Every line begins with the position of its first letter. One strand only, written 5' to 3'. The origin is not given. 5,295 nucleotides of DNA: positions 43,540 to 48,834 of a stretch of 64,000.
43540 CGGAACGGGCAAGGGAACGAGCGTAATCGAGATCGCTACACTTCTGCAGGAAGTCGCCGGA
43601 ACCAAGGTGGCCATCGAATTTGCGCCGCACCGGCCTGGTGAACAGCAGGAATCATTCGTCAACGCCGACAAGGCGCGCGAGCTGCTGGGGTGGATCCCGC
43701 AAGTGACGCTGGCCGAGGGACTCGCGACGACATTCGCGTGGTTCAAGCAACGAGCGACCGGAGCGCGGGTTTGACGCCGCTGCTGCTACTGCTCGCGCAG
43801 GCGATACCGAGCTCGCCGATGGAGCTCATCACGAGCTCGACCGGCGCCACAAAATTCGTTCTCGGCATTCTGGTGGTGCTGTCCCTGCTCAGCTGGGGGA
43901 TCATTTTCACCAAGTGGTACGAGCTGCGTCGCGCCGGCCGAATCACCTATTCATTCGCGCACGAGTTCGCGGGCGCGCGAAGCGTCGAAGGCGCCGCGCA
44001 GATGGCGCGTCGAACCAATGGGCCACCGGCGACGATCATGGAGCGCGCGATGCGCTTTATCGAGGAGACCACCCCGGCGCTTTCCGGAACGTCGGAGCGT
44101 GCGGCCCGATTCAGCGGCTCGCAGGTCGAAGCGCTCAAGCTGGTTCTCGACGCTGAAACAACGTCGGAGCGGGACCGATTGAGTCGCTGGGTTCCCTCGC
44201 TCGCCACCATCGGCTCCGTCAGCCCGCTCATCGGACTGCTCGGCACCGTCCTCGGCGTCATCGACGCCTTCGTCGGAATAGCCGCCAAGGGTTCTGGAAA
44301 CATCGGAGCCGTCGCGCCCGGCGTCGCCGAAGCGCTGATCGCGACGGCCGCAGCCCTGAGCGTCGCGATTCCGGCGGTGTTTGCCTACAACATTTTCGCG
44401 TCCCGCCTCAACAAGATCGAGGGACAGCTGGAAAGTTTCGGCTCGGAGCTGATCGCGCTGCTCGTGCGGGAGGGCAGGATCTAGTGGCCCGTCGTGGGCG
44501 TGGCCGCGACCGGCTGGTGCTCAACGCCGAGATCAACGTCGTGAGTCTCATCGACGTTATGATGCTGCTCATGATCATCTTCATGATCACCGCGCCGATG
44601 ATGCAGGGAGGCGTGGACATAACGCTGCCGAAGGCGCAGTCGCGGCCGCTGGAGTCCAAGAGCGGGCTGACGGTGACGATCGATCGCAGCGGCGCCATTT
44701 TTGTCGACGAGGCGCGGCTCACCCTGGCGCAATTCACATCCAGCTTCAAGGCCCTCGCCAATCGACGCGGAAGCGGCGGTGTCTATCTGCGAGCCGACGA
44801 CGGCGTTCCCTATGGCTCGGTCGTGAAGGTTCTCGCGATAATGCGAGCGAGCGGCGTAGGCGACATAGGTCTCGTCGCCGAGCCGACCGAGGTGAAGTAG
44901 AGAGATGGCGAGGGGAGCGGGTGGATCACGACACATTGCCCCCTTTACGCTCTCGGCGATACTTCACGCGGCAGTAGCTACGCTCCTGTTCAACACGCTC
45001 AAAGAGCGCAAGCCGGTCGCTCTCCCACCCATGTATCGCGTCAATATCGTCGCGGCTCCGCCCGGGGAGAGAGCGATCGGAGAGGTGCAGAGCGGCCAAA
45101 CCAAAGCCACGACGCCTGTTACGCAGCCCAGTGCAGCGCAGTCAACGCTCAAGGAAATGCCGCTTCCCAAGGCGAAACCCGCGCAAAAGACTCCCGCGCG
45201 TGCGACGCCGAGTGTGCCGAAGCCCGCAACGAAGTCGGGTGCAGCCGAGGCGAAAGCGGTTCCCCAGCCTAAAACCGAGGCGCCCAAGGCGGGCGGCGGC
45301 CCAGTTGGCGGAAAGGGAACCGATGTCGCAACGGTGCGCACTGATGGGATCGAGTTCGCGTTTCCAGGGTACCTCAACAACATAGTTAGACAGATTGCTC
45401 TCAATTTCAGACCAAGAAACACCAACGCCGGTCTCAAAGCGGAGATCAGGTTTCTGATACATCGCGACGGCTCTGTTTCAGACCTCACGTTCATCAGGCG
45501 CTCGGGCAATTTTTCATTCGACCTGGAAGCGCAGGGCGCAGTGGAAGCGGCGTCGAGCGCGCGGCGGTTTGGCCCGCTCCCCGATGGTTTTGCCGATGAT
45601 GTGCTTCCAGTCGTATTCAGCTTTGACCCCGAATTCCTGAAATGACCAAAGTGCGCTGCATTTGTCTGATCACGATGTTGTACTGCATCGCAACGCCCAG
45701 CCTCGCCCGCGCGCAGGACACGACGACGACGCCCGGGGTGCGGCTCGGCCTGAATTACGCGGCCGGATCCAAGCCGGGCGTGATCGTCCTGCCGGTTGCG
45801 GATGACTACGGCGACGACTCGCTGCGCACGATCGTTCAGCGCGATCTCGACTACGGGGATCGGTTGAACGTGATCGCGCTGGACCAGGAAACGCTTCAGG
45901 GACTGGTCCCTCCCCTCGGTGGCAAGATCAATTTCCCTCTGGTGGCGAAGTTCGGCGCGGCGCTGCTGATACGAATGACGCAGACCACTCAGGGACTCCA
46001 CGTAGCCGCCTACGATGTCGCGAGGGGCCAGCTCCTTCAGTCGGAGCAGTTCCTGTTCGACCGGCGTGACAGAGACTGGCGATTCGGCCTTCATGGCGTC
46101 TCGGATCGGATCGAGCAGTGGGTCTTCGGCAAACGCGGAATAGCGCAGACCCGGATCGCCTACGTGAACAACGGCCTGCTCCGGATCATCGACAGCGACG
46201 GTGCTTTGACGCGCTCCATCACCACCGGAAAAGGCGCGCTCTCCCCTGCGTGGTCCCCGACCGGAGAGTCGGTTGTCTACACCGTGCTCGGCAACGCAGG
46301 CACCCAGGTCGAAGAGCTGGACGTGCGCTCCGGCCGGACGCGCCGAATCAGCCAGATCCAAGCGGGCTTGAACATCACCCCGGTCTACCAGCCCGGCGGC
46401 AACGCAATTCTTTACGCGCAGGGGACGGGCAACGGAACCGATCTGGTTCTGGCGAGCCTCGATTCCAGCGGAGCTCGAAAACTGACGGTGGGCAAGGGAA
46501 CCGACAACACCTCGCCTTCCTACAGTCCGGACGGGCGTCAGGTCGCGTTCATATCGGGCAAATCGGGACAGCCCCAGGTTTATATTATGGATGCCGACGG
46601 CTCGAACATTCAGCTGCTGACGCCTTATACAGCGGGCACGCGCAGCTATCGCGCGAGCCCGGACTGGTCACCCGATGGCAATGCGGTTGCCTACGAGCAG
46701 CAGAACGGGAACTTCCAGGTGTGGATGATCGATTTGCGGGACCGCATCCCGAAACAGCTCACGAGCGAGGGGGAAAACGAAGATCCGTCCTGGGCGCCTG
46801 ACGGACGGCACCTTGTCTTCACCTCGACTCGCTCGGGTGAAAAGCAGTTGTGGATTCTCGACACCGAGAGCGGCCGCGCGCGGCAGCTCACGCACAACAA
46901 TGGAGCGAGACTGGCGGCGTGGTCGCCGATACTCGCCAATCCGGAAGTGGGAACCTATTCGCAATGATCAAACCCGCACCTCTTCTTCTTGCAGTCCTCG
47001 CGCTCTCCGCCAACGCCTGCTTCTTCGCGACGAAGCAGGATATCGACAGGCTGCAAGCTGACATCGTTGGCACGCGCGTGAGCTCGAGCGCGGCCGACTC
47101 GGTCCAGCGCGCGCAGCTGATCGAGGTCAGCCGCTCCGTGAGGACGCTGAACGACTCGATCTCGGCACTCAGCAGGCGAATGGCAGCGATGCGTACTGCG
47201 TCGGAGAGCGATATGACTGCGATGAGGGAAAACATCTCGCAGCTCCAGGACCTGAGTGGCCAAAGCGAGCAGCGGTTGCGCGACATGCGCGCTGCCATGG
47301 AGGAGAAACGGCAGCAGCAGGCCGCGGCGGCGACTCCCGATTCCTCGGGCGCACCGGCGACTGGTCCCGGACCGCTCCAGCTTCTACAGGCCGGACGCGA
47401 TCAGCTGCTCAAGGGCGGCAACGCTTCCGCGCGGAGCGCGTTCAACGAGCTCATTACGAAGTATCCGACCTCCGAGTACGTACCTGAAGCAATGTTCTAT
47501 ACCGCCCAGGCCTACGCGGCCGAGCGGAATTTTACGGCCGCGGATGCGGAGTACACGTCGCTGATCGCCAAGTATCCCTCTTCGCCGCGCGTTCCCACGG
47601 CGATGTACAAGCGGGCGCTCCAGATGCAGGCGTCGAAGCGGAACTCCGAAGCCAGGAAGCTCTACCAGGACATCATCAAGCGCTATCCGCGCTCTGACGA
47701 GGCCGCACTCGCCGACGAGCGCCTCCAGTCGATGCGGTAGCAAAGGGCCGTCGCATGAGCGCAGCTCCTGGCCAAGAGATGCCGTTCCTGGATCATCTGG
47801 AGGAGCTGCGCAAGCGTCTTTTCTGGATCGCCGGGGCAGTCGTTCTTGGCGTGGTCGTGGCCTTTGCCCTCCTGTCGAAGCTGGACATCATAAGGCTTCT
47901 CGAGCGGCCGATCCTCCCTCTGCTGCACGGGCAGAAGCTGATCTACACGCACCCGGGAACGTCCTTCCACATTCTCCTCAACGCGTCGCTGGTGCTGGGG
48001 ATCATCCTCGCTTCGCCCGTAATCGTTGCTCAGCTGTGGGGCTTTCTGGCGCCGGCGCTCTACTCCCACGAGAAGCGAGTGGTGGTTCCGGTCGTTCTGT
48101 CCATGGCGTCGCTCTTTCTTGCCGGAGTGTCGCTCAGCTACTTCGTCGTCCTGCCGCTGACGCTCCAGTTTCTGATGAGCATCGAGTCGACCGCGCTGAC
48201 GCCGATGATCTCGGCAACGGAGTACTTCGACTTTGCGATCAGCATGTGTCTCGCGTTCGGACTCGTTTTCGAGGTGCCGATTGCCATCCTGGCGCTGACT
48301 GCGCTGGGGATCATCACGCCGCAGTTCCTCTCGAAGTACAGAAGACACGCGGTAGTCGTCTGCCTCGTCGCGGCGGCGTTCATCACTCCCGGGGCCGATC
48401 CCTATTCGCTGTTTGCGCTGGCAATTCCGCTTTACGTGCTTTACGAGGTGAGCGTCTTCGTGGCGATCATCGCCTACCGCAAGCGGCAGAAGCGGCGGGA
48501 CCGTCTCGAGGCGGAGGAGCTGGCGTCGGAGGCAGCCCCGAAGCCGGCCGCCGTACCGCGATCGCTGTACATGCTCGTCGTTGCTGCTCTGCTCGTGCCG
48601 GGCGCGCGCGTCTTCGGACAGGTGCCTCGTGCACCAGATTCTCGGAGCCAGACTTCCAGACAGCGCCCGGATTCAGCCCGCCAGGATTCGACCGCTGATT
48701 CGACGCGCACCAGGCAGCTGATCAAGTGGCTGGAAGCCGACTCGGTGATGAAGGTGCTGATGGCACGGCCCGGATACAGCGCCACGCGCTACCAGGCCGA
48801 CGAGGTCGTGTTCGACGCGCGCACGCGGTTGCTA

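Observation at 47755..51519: One uninterrupted ORF joins a complete TatC to an LptD/OstA-like outer-membrane protein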

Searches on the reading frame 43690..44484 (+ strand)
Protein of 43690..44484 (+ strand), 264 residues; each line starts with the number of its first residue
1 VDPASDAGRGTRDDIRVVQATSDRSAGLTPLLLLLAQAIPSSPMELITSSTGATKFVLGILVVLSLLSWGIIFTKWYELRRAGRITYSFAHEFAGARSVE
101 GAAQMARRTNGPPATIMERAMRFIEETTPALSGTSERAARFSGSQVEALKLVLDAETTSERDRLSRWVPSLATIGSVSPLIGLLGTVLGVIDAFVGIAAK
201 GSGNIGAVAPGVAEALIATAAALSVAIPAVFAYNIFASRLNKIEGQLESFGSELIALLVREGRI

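Call 26: search_protein_families(library=pfam, proteins=[window:43690-44484:+], max_evalue=0.01)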
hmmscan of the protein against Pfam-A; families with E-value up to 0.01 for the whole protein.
window:43690-44484:+ (264 aa): 1 family
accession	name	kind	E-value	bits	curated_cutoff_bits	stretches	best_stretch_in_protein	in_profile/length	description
PF01618.21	MotA_ExbB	-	1e-30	106.5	22.9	1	141-248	19-126/127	MotA/TolQ/ExbB proton channel family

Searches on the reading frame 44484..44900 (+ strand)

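Call 26: search_protein_families(library=pfam, proteins=[window:44484-44900:+], max_evalue=0.01)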
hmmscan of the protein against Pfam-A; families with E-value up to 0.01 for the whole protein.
window:44484-44900:+ (138 aa): 1 family
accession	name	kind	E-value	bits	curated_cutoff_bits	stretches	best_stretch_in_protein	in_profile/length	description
PF02472.21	ExbD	-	3.2e-30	105.2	25.4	1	14-134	5-127/128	Biopolymer transport protein ExbD/TolR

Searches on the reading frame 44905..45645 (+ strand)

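Call 26: search_protein_families(library=pfam, proteins=[window:44905-45645:+], max_evalue=0.01)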
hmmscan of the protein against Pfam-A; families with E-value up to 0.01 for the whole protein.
window:44905-45645:+ (246 aa): 2 families
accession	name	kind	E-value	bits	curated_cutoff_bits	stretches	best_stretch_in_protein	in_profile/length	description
PF13103.11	TonB_2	-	3.7e-10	40.2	22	1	155-239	3-84/85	TonB C terminal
PF03544.19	TonB_C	-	0.0025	18.7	24.6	1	179-217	18-56/79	Gram-negative bacterial TonB protein C-terminal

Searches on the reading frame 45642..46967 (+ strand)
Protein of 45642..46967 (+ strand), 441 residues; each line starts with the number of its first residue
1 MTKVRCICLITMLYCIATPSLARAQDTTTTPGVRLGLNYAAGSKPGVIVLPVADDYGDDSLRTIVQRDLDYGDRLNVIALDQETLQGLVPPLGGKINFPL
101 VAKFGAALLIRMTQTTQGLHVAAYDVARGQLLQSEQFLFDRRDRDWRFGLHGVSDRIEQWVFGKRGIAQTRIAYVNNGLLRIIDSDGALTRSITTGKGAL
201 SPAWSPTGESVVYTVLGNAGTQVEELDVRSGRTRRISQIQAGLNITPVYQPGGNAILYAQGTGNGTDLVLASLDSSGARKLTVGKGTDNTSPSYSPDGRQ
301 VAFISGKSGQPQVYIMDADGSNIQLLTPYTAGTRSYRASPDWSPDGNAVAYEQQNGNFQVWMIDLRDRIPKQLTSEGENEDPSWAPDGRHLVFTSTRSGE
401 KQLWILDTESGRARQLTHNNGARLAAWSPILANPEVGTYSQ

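Call 26: search_protein_families(library=pfam, proteins=[window:45642-46967:+], max_evalue=0.01)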
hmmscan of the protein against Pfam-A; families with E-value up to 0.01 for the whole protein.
window:45642-46967:+ (441 aa): 8 families
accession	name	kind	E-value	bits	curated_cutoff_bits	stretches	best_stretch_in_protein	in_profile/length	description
PF07676.18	PD40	-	1.7e-27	95.2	20.9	2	373-405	4-38/38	WD40-like Beta Propeller Repeat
PF25174.1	Beta-prop_THOC3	-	2.2e-11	43.7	305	1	186-264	78-152/272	THOC3 beta-propeller domain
PF00930.27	DPPIV_N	-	2.9e-09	36.6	22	1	359-422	24-84/354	Dipeptidyl peptidase IV (DPP IV) N-terminal region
PF10647.15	Gmad1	-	1.5e-05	25.4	20.5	0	282-331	17-63/251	Lipoprotein LpqB beta-propeller domain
PF24807.1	WD40_CDC20-Fz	-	0.00028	20.7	200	0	312-411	30-123/292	CDC20/Fizzy WD40 domain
PF14583.12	Pectate_lyase22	-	0.00039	19.7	30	0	254-317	319-381/386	Oligogalacturonate lyase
PF25460.1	Beta-prop_Aladin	-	0.0016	18.1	171.1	1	287-411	111-227/340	Aladin seven-bladed propeller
PF23414.1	Beta-prop_EML_2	-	0.0024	17.7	90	1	249-385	47-171/266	Echinoderm microtubule-associated protein second beta-propeller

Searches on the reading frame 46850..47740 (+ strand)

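Call 26: search_protein_families(library=pfam, proteins=[window:46850-47740:+], max_evalue=0.01)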
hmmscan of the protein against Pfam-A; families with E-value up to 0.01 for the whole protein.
window:46850-47740:+ (296 aa): 9 families
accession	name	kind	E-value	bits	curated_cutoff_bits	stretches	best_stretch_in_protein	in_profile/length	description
PF13174.12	TPR_6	-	8.2e-14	51.7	26.3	2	251-282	2-33/33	Tetratricopeptide repeat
PF13525.12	YfiO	-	2.4e-09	37.7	25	1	177-295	7-136/203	Outer membrane lipoprotein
PF13428.12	TPR_14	-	1.5e-06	28.7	23.5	0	251-287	3-39/44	Tetratricopeptide repeat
PF13432.12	TPR_16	-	0.00015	22.5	32.7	1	180-246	2-65/65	Tetratricopeptide repeat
PF07719.23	TPR_2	-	0.0005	20.4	27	0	250-281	2-33/34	Tetratricopeptide repeat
PF25443.1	ANG-1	-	0.0015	19.1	28.5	1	89-156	15-82/105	ANG-1-like domain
PF15764.10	DUF4693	-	0.0019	18.2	27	1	80-172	104-199/285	Domain of unknown function (DUF4693)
PF14559.12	TPR_19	-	0.004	17.9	25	0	192-248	8-61/68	Tetratricopeptide repeat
PF12583.14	TPPII_C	-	0.0059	17.5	27.7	0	230-254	33-57/69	Tripeptidyl peptidase II, C-terminal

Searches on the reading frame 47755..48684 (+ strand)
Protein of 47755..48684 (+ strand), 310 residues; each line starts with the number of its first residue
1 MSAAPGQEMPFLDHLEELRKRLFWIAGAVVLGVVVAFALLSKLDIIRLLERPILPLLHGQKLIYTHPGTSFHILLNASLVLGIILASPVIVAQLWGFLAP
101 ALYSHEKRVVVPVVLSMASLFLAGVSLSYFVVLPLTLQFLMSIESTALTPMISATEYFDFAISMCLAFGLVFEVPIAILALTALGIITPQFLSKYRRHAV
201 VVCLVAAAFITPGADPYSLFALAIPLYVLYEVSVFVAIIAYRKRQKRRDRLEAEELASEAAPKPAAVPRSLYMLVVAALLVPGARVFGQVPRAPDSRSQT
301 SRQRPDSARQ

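Call 66: predict_structure(alignment_id=A2)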
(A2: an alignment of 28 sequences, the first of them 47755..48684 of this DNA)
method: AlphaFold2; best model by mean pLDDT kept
length: 310 residues; sequences in the alignment: 28
mean_pLDDT: 54.0   pTM: 0.37
mean pLDDT of the five models: 54.0, 53.8, 50.5, 46.9, 44.2
residues with pLDDT >= 90: 0; 70-90: 26; 50-70: 178; < 50: 106
segments of 3 or more residues with pLDDT < 50: 1-15, 45-50, 52-70, 98-103, 142-144, 146-152, 154-156, 261-268, 281-310
pLDDT, mean of each block of 10 residues (from residue 1): 37 48 55 57 48 46 43 52 56 52 50 59 60 55 46 49 53 56 58 67 63 62 68 72 74 63 45 58 39 42 40
secondary structure, 60 per line:
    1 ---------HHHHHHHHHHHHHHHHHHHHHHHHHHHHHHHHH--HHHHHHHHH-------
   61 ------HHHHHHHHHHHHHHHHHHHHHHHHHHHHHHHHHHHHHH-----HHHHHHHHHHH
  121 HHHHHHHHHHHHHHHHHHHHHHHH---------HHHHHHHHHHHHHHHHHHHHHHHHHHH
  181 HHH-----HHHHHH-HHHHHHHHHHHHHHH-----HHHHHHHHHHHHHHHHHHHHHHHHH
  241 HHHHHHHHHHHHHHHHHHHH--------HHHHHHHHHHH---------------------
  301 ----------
elements in order: H10-42 H45-53 H67-104 H110-144 H154-183 H189-194 H196-210 H216-260 H269-279
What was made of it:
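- The AF2 model of the junction has low confidence (pLDDT 54, call 66).
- Tried and rejected: I did not search it against structure libraries (call 66).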
